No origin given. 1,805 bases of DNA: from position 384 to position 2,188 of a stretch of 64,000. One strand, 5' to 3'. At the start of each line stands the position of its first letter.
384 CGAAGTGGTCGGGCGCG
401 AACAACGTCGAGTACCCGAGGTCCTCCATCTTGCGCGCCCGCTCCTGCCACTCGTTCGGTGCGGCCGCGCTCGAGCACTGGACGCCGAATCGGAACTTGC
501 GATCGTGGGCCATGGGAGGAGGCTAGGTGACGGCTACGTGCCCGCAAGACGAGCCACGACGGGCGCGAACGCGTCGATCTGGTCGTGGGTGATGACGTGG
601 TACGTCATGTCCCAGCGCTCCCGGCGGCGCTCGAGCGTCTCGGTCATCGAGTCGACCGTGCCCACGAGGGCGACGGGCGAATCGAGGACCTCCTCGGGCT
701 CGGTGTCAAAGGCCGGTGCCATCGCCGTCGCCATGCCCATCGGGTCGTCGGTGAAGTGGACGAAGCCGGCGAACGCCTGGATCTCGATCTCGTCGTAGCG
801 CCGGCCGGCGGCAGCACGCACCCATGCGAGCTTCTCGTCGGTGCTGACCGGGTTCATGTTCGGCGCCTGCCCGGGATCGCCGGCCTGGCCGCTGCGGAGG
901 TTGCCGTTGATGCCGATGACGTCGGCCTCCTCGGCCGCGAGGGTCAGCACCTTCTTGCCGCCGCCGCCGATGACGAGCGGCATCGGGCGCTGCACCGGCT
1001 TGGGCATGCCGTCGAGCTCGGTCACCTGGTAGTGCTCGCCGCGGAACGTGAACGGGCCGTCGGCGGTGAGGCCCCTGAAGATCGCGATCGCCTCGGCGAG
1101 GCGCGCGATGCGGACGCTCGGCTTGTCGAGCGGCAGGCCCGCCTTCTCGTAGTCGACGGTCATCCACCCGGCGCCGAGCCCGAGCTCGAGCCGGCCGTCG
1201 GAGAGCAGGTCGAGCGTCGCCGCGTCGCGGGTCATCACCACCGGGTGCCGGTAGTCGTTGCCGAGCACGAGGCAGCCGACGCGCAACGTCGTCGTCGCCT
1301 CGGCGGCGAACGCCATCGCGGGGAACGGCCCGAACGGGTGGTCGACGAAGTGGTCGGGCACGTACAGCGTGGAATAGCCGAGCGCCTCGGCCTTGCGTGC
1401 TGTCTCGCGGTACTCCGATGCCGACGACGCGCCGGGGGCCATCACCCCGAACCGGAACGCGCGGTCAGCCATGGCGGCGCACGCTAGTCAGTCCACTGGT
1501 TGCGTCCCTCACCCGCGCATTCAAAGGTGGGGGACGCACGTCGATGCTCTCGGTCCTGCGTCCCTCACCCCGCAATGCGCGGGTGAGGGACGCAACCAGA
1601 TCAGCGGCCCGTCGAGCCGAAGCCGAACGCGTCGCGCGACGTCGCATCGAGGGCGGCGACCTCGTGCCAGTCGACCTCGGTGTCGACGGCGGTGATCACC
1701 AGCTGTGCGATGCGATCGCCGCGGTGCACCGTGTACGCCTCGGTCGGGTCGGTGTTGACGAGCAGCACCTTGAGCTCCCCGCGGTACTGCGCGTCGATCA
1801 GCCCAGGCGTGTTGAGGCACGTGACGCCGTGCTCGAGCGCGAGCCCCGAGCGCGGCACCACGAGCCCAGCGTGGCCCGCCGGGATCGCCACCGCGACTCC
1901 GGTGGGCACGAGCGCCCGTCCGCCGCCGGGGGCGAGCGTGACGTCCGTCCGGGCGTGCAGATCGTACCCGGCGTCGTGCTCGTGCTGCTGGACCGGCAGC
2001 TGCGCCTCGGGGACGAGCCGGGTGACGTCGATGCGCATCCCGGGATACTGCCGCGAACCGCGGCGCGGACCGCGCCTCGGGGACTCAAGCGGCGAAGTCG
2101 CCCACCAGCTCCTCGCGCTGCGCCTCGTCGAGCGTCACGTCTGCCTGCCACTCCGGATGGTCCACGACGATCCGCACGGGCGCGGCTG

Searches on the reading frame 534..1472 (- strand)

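Call 74: search_protein_families(library=pfam, proteins=[window:534-1472:-], max_evalue=0.001)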
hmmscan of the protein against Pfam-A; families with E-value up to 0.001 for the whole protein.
window:534-1472:- (312 aa): 1 family
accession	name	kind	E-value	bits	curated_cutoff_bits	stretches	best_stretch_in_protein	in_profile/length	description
PF00296.26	Bac_luciferase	-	3.8e-44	151.8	27.9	1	13-190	16-192/314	Luciferase-like monooxygenase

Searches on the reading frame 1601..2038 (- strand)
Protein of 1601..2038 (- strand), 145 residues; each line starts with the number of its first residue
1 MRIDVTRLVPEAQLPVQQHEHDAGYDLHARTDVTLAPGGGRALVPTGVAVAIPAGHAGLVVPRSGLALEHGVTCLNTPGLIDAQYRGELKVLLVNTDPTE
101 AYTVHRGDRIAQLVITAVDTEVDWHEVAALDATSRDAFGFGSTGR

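Call 74: search_protein_families(library=pfam, proteins=[window:1601-2038:-], max_evalue=0.001)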
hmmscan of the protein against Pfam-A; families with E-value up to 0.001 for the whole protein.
window:1601-2038:- (145 aa): 2 families
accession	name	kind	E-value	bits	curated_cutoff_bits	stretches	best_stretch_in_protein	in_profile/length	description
PF00692.24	dUTPase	-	2e-31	108.9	22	1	11-144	2-129/129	dUTPase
PF22769.1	DCD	-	3.2e-08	34.2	27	1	33-116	71-151/153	dCTP deaminase-like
